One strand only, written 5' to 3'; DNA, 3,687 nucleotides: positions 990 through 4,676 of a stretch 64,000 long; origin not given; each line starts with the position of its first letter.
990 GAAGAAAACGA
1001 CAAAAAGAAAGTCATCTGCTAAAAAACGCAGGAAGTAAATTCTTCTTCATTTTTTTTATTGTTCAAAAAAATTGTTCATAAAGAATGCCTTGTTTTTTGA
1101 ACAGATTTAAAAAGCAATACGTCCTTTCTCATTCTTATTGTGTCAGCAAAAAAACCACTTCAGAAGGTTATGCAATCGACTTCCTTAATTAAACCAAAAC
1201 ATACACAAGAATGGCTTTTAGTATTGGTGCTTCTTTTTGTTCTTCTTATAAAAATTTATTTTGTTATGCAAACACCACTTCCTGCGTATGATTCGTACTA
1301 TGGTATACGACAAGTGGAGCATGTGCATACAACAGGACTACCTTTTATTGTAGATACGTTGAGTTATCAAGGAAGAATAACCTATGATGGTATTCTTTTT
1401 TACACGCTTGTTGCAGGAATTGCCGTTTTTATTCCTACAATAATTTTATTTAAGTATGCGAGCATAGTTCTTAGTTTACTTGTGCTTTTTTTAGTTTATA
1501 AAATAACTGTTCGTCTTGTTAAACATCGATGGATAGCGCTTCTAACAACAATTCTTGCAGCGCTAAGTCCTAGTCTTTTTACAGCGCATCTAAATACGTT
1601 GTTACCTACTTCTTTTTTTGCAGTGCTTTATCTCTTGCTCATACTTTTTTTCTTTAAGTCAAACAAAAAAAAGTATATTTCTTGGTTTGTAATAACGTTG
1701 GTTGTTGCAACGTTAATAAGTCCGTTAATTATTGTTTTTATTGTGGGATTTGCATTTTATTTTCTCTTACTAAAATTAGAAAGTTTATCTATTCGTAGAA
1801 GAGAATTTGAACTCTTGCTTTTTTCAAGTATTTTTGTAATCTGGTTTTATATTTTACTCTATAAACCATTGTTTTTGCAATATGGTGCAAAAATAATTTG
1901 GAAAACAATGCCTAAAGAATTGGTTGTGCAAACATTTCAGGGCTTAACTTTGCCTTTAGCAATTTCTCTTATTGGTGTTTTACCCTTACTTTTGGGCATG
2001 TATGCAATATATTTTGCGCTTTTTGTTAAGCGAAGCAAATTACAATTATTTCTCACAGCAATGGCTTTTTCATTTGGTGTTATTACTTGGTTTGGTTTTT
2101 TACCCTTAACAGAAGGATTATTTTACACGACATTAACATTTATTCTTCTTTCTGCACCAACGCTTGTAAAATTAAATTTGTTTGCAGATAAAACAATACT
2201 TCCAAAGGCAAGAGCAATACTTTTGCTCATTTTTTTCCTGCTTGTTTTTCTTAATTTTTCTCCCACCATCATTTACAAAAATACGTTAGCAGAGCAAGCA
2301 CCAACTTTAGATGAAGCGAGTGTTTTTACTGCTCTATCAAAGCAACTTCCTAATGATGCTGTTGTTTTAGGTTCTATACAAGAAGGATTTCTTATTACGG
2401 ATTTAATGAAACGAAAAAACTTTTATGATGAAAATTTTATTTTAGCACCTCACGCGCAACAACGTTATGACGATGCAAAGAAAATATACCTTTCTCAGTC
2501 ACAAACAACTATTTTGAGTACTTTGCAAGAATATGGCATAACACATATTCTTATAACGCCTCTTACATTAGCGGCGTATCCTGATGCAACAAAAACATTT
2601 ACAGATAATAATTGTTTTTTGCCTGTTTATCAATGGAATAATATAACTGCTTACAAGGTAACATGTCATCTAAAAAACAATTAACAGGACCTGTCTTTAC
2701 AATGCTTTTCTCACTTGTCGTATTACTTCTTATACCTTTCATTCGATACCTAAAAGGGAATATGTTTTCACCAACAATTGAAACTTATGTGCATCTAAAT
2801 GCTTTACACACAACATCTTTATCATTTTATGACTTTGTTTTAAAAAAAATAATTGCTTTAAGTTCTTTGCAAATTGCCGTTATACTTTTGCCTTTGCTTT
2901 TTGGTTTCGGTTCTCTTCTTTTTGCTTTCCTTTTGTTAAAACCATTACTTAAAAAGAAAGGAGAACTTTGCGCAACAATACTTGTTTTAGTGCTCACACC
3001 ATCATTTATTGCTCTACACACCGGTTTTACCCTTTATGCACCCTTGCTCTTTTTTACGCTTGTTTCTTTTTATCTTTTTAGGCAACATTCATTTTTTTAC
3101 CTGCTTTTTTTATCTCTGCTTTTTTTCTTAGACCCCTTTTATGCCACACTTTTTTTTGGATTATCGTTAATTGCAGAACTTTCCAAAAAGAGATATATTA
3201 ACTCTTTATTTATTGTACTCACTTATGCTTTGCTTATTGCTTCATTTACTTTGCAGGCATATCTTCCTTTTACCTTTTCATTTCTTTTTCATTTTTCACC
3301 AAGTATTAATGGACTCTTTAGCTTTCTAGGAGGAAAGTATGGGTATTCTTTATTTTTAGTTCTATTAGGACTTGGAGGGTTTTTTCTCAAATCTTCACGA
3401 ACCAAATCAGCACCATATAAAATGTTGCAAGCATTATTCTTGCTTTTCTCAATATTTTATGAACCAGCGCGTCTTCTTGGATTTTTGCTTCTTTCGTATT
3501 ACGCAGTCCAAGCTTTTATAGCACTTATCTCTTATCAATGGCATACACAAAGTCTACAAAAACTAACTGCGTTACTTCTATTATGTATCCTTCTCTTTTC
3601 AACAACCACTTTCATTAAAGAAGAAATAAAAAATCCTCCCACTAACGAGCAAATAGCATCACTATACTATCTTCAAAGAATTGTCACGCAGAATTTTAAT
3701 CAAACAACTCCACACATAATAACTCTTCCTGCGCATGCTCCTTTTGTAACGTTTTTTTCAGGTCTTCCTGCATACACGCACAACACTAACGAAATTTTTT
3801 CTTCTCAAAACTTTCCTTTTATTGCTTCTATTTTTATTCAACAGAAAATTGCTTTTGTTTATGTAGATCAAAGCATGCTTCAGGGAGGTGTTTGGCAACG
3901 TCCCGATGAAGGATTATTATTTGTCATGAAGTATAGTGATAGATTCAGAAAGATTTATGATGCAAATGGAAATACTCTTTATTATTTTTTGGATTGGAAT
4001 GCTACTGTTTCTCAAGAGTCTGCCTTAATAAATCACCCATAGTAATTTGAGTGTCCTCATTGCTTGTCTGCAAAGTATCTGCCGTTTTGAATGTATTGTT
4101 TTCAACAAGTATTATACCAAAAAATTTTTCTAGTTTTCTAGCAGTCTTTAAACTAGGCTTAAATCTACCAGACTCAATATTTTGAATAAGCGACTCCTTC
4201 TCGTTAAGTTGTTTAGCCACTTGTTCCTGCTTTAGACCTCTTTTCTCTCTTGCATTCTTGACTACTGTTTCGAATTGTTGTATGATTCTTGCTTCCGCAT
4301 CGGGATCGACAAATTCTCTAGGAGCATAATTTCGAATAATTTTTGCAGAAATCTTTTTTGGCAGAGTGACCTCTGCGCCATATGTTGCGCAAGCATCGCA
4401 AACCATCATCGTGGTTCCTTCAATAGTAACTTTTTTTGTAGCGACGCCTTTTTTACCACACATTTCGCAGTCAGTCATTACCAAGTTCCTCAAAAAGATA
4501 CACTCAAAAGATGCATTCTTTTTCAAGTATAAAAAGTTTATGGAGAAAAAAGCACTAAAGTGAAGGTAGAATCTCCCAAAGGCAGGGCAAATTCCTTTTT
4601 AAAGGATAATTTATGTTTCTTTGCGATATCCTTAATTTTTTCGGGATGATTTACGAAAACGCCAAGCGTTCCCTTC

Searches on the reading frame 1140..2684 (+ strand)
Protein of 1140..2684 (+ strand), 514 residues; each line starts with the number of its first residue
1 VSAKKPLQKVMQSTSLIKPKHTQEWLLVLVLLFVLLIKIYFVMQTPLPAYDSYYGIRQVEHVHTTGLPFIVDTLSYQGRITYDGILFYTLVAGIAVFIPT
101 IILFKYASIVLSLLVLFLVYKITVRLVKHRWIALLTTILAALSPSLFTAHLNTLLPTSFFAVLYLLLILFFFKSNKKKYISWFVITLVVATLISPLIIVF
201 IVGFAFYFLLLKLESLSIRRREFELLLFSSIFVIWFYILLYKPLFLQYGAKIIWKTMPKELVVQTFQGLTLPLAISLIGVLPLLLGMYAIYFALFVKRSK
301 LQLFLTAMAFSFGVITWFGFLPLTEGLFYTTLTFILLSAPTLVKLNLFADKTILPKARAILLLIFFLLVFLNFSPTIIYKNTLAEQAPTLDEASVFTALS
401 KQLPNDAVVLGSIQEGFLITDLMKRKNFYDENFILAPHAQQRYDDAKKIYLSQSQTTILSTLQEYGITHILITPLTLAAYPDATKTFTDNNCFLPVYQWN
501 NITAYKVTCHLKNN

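Call 35: search_protein_families(library=pfam, proteins=[window:1140-2684:+], max_evalue=0.00001)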
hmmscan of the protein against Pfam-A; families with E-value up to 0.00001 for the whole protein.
window:1140-2684:+ (514 aa): 0 families

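Call 89: search_protein_families(library=ncbifam, proteins=[window:1140-2684:+], max_evalue=0.01)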
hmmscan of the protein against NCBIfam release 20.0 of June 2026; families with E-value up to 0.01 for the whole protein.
window:1140-2684:+ (514 aa): 1 family
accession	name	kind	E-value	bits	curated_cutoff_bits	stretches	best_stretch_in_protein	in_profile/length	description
TIGR03662.1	Chlor_Arch_YYY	subfamily_domain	7e-05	21.7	300.25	1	438-508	657-727/727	chlor_Arch_YYY domain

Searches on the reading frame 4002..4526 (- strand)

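Call 91: search_protein_families(library=pfam, proteins=[window:4002-4526:-], max_evalue=0.0001)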
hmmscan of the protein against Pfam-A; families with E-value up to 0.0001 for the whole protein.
window:4002-4526:- (174 aa): 5 families
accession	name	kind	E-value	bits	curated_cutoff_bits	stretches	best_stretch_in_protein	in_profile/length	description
PF01381.28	HTH_3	-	5.2e-13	49.2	23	1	89-138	1-50/55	Helix-turn-helix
PF12844.13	HTH_19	-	1.4e-08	35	30.2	1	89-138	4-53/64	Helix-turn-helix domain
PF13560.12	HTH_31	-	1.6e-06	28.7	27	1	90-137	7-55/64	Helix-turn-helix domain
PF24250.1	HVO_2718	-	3.6e-06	27.3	30.3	0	19-54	17-52/173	Transcription regulator HVO_2718-like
PF13413.12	HTH_25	-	1.5e-05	25.2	24.6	1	90-123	3-36/62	Helix-turn-helix domain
